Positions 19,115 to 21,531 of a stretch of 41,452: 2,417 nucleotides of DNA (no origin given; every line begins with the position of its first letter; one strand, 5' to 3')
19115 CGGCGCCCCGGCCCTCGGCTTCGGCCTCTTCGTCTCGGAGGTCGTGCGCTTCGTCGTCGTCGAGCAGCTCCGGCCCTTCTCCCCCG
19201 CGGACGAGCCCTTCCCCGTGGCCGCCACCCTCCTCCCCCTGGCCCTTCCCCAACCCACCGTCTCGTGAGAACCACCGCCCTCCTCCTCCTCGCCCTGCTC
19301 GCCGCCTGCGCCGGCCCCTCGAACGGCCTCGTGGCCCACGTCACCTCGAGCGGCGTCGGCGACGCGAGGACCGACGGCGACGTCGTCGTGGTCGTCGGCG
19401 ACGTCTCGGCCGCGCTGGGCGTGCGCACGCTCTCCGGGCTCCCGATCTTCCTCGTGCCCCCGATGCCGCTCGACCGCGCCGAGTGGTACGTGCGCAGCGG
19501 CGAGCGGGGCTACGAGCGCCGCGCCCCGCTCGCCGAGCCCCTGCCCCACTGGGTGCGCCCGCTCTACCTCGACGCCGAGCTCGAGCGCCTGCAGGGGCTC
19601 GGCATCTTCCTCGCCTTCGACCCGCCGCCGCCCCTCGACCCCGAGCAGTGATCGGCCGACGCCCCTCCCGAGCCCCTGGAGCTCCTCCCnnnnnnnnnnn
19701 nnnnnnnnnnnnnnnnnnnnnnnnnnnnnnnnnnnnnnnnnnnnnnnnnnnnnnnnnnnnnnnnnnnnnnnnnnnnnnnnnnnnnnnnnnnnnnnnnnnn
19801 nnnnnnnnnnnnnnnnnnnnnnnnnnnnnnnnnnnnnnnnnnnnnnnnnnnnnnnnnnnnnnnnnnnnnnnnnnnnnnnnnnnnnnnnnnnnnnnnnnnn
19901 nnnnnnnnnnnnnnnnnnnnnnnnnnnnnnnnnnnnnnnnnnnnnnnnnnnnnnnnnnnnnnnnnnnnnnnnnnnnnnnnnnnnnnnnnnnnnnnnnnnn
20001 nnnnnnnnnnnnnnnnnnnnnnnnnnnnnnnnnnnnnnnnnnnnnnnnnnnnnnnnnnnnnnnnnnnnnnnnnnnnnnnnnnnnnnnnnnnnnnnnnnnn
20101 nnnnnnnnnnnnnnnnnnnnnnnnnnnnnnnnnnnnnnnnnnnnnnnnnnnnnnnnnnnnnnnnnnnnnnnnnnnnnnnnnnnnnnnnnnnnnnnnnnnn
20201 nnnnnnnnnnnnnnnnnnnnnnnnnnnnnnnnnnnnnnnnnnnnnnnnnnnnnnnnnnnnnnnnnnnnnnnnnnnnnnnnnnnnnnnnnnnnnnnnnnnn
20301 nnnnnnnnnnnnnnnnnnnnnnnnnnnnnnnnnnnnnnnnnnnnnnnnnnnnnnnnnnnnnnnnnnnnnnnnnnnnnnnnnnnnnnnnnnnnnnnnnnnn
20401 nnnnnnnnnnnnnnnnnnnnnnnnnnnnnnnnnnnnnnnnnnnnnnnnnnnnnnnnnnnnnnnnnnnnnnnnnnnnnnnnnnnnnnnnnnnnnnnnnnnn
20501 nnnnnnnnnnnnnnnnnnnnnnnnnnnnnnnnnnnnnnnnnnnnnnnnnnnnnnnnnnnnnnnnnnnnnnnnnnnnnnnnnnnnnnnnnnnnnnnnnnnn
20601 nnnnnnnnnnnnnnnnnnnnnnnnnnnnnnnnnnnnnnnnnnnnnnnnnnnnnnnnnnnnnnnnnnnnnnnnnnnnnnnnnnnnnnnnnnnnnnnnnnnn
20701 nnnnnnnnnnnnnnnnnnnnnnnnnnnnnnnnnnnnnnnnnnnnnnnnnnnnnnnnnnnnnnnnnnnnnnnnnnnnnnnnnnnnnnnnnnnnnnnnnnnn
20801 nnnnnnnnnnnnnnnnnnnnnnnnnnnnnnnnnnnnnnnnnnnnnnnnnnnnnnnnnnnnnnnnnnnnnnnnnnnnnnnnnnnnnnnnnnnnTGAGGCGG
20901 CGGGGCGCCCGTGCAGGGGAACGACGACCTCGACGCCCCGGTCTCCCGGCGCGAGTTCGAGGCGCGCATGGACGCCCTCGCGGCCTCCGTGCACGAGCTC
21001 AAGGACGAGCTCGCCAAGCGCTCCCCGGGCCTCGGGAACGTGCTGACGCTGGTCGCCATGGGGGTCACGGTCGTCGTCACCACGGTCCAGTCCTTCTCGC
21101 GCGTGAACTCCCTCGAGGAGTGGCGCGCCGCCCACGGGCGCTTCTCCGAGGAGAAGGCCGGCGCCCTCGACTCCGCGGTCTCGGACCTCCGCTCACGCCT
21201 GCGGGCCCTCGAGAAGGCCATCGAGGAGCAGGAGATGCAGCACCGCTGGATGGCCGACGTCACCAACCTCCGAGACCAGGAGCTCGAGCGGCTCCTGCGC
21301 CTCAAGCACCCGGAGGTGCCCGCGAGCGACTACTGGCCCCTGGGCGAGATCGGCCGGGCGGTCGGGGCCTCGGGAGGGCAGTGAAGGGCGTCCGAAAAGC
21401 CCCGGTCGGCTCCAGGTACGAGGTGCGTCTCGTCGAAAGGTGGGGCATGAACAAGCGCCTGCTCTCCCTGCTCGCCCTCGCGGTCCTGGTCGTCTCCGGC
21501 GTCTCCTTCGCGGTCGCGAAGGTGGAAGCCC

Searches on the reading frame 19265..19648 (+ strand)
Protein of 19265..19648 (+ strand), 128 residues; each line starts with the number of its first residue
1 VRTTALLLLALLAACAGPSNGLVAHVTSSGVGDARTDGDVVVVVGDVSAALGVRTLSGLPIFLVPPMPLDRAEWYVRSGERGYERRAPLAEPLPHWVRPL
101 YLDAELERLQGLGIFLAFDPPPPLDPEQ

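Call 12: search_protein_families(library=phrogs, proteins=[window:19265-19648:+], max_evalue=0.01)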
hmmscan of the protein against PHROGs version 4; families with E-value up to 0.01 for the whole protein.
window:19265-19648:+ (128 aa): 0 families

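Call 20: search_protein_families(library=pfam, proteins=[window:19265-19648:+], max_evalue=0.05)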
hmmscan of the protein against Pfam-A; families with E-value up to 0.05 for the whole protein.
window:19265-19648:+ (128 aa): 0 families

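Call 78: search_protein_families(library=padloc, proteins=[window:19265-19648:+], max_evalue=0.01)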
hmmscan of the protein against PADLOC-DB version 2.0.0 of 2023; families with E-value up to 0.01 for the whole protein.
window:19265-19648:+ (128 aa): 0 families

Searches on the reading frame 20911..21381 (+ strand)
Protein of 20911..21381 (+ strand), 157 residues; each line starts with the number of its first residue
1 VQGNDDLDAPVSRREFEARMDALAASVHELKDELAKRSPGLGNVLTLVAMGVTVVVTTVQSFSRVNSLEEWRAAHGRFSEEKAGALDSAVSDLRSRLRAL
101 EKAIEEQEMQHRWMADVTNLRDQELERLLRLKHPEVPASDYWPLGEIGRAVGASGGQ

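Call 12: search_protein_families(library=phrogs, proteins=[window:20911-21381:+], max_evalue=0.01)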
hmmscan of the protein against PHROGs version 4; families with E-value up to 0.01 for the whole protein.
window:20911-21381:+ (157 aa): 0 families

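Call 20: search_protein_families(library=pfam, proteins=[window:20911-21381:+], max_evalue=0.05)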
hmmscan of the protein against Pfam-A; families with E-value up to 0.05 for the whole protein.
window:20911-21381:+ (157 aa): 7 families
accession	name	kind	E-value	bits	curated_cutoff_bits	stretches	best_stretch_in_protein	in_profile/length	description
PF22726.1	NCAB2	-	0.0012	19.7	27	0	88-143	24-80/80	NACHT C-terminal Alpha/Beta 2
PF14823.11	Sirohm_synth_C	-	0.013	15.5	24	1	89-119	10-40/68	Sirohaem biosynthesis protein C-terminal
PF12841.12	YvrJ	-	0.02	14.9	29.5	0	16-32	19-35/36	YvrJ protein family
PF19380.4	DUF5955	-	0.025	15.4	27.1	0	81-133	6-58/88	Family of unknown function (DUF5955)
PF20531.3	DUF6746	-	0.025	14.9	27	1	55-120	9-71/124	Family of unknown function (DUF6746)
PF07160.18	SKA1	-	0.036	14.3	29.6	0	65-133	17-85/243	Spindle and kinetochore-associated protein 1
PF19458.4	DUF5995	-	0.041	13.6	27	0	12-99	133-210/225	Family of unknown function (DUF5995)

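Call 78: search_protein_families(library=padloc, proteins=[window:20911-21381:+], max_evalue=0.01)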
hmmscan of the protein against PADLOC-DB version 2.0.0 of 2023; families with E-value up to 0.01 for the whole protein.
window:20911-21381:+ (157 aa): 0 families
